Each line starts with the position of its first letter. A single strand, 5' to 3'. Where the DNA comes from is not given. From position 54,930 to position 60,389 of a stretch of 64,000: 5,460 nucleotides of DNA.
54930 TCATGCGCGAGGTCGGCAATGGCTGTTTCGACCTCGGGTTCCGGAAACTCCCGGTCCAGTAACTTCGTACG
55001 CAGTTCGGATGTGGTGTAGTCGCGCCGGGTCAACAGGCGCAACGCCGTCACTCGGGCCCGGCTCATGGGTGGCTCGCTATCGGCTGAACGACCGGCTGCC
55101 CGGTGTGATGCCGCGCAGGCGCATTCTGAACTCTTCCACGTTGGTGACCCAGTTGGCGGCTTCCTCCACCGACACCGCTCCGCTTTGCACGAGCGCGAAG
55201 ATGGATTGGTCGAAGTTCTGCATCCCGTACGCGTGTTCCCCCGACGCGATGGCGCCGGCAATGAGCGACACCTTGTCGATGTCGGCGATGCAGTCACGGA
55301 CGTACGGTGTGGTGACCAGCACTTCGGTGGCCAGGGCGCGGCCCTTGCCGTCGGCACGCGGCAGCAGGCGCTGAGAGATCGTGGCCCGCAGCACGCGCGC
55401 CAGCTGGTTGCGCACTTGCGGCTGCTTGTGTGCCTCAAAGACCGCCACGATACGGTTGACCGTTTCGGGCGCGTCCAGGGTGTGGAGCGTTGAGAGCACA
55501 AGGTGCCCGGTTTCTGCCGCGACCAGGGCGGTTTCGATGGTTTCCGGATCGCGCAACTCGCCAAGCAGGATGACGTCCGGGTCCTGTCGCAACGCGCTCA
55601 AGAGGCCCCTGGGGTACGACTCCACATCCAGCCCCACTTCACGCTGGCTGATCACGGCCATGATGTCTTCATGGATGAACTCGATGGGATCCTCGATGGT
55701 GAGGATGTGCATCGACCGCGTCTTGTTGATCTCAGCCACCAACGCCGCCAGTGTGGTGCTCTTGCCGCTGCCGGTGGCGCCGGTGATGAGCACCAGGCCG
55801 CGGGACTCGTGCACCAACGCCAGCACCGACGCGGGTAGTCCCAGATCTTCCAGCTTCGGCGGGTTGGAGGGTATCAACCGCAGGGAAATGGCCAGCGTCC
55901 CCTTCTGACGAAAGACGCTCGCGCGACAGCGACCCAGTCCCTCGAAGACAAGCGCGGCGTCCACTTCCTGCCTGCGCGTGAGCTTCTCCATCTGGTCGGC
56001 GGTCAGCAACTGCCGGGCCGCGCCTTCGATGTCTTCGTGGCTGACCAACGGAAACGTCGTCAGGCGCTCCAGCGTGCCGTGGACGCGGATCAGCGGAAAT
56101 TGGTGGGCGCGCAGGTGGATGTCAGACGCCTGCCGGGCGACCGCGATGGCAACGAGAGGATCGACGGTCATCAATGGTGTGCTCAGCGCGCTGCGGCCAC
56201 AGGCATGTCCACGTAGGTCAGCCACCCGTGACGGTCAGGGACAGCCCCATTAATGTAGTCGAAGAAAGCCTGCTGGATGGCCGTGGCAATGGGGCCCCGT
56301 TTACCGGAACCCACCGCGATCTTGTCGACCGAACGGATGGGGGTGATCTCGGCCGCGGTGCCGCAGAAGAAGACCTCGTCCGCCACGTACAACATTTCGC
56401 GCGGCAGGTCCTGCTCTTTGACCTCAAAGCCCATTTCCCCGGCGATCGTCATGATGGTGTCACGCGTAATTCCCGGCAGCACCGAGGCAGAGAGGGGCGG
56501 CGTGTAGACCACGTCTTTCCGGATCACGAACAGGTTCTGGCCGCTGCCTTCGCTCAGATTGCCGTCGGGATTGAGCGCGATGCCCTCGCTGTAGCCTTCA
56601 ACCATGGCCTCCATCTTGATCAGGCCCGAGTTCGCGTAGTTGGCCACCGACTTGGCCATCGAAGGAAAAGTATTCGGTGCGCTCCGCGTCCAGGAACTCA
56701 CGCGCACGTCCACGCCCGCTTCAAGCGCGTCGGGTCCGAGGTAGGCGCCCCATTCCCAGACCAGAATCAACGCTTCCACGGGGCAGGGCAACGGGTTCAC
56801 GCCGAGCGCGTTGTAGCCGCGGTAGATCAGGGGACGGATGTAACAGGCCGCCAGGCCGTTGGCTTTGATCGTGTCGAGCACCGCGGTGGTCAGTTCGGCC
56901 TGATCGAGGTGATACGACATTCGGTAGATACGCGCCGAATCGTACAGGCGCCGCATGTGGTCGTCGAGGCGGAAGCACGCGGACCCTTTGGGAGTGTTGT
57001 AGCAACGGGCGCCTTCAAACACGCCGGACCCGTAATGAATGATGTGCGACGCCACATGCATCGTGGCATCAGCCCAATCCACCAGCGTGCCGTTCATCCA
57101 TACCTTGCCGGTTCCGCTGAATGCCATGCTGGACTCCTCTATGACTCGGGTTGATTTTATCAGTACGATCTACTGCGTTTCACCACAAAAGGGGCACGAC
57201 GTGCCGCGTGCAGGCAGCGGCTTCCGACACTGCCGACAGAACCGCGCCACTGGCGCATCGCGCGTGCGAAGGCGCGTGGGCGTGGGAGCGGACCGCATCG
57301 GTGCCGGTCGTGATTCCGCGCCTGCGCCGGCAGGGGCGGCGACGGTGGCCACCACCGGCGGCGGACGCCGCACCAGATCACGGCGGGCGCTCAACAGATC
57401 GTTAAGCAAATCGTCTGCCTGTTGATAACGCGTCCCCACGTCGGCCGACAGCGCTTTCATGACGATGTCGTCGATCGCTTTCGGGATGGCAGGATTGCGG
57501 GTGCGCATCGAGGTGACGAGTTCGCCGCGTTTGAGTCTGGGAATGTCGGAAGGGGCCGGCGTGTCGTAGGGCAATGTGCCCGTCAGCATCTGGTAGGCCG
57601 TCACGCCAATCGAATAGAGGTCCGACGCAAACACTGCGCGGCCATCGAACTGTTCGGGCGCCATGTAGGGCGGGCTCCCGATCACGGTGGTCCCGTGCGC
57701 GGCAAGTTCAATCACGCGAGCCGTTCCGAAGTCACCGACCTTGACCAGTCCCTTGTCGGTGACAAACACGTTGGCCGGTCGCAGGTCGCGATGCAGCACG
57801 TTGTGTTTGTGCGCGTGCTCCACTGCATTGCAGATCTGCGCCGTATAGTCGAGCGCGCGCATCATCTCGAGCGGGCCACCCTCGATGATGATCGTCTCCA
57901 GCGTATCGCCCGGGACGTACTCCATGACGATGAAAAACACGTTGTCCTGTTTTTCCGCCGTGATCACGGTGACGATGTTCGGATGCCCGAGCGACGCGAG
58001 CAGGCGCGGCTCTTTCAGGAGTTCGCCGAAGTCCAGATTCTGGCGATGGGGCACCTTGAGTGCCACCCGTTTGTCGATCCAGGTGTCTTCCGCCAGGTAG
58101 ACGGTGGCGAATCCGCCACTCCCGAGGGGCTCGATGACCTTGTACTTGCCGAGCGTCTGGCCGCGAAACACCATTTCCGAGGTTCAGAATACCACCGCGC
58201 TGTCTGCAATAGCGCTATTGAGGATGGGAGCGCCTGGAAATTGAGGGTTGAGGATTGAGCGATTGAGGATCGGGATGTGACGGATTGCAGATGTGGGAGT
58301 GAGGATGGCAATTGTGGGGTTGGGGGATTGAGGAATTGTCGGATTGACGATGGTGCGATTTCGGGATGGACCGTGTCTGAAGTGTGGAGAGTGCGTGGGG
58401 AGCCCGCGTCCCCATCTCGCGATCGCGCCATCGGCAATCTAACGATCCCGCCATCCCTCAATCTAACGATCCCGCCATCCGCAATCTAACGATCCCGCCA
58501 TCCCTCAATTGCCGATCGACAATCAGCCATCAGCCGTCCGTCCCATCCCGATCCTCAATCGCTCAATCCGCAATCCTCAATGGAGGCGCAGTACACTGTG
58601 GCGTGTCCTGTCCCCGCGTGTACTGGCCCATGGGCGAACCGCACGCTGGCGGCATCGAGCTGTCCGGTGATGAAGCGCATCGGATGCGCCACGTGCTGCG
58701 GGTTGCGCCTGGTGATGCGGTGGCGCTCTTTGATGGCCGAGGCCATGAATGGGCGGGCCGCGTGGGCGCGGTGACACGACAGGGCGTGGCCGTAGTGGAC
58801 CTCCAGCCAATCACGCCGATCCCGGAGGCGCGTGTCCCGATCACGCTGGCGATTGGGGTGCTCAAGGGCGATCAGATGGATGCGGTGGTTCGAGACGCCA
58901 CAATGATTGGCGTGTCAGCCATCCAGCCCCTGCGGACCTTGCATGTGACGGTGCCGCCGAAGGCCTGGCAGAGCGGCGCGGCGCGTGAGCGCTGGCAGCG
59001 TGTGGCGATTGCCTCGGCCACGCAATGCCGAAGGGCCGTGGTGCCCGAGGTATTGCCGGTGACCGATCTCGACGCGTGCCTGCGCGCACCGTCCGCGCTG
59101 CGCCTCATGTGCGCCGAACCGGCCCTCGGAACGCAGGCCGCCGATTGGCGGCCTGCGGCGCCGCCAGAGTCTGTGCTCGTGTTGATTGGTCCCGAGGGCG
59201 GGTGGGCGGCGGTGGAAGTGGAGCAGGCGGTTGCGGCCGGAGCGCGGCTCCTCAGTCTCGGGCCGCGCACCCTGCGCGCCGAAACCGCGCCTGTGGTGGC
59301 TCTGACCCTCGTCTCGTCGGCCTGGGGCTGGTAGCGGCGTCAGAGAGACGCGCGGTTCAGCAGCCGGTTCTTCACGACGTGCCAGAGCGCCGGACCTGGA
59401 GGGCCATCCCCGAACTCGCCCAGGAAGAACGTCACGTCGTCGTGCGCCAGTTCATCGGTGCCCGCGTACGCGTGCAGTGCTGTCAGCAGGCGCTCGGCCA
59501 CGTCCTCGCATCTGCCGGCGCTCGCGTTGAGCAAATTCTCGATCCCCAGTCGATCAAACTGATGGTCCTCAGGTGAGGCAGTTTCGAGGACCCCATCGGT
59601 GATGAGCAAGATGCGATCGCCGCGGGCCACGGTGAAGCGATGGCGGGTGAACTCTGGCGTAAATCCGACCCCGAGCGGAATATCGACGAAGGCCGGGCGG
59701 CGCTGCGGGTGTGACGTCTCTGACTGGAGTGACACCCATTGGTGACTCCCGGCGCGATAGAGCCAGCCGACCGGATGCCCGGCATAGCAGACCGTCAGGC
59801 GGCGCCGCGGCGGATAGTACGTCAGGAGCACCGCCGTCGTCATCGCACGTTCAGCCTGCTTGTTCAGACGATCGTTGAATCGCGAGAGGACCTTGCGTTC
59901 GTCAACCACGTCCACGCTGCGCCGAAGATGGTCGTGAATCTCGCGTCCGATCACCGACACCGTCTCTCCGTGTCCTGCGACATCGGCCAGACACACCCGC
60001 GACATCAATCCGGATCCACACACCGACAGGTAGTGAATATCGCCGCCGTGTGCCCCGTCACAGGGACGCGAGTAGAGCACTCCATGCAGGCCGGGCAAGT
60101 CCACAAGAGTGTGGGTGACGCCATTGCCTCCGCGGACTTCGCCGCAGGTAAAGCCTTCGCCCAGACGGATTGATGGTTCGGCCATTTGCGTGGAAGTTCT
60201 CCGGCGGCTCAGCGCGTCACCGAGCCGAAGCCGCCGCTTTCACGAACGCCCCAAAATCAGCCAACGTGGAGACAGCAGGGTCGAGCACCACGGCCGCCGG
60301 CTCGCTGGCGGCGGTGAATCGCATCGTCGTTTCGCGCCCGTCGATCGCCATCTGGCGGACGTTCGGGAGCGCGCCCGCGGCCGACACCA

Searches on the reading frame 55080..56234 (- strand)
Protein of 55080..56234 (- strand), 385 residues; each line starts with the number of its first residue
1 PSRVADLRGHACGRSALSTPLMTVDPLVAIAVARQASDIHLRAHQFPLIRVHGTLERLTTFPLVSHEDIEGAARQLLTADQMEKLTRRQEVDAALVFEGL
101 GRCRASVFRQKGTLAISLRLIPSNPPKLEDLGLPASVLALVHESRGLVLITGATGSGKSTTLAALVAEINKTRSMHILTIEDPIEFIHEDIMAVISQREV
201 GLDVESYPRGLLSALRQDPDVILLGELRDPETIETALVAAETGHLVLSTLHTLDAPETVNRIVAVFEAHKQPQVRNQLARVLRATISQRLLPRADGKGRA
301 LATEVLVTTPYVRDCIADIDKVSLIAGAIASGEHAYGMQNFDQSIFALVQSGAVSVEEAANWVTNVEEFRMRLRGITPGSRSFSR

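Call 88: search_protein_families(library=pfam, proteins=[window:55080-56234:-], max_evalue=1e-8)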
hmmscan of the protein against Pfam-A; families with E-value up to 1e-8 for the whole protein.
window:55080-56234:- (385 aa): 1 family
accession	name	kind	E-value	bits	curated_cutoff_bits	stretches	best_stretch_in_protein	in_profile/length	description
PF00437.27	T2SSE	-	1.7e-44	152.4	24.9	1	25-300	13-287/370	Type II/IV secretion system protein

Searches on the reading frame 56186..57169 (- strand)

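Call 88: search_protein_families(library=pfam, proteins=[window:56186-57169:-], max_evalue=1e-8)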
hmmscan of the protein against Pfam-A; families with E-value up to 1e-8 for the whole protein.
window:56186-57169:- (328 aa): 1 family
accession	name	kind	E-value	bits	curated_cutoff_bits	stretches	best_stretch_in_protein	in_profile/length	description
PF01063.24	Aminotran_4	-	1.6e-48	166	28.5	1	49-281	1-223/223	Amino-transferase class IV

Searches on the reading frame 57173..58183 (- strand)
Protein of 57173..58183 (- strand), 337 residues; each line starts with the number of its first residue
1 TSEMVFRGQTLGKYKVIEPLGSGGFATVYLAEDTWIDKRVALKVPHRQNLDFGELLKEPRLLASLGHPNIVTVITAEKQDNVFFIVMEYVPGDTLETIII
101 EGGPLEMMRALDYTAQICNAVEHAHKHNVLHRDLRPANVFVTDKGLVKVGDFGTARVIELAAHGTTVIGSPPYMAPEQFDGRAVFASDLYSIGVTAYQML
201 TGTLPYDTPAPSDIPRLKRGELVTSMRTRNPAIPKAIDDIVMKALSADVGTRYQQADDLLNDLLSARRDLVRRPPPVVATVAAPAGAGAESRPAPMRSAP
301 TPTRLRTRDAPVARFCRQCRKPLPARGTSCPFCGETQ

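Call 88: search_protein_families(library=pfam, proteins=[window:57173-58183:-], max_evalue=1e-8)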
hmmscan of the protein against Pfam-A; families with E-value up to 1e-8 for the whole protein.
window:57173-58183:- (337 aa): 2 families
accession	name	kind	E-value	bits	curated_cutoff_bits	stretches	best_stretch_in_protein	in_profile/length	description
PF00069.31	Pkinase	-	2.8e-48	165.1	31.7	1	14-257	1-255/263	Protein kinase domain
PF07714.23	PK_Tyr_Ser-Thr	-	6.4e-34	117.9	23.1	1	16-252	3-248/258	Protein tyrosine and serine/threonine kinase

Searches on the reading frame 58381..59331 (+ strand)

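Call 88: search_protein_families(library=pfam, proteins=[window:58381-59331:+], max_evalue=1e-8)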
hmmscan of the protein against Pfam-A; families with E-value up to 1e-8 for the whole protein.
window:58381-59331:+ (317 aa): 2 families
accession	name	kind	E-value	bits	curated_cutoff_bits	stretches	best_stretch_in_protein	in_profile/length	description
PF04452.19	Methyltrans_RNA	-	3.3e-39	134.5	23.9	1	149-311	2-164/165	RNA methyltransferase domain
PF20260.4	PUA_4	-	4.1e-09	36.8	23.9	1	94-139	1-46/48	RNA methyltransferase PUA domain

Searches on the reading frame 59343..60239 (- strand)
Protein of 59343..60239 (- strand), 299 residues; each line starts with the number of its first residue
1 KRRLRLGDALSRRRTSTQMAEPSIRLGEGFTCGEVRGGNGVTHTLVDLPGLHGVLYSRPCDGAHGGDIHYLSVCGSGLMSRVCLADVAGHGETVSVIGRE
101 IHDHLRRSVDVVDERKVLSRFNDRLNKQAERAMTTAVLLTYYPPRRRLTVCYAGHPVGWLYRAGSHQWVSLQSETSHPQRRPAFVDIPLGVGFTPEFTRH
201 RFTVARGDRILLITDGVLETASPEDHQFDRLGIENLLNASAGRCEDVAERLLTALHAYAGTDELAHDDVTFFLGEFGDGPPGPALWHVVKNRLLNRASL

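Call 88: search_protein_families(library=pfam, proteins=[window:59343-60239:-], max_evalue=1e-8)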
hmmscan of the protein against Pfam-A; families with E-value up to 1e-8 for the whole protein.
window:59343-60239:- (299 aa): 1 family
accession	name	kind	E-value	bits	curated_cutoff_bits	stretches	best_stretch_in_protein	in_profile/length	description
PF07228.17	SpoIIE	-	6.7e-25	88.6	25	1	81-273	6-188/192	Stage II sporulation protein E (SpoIIE)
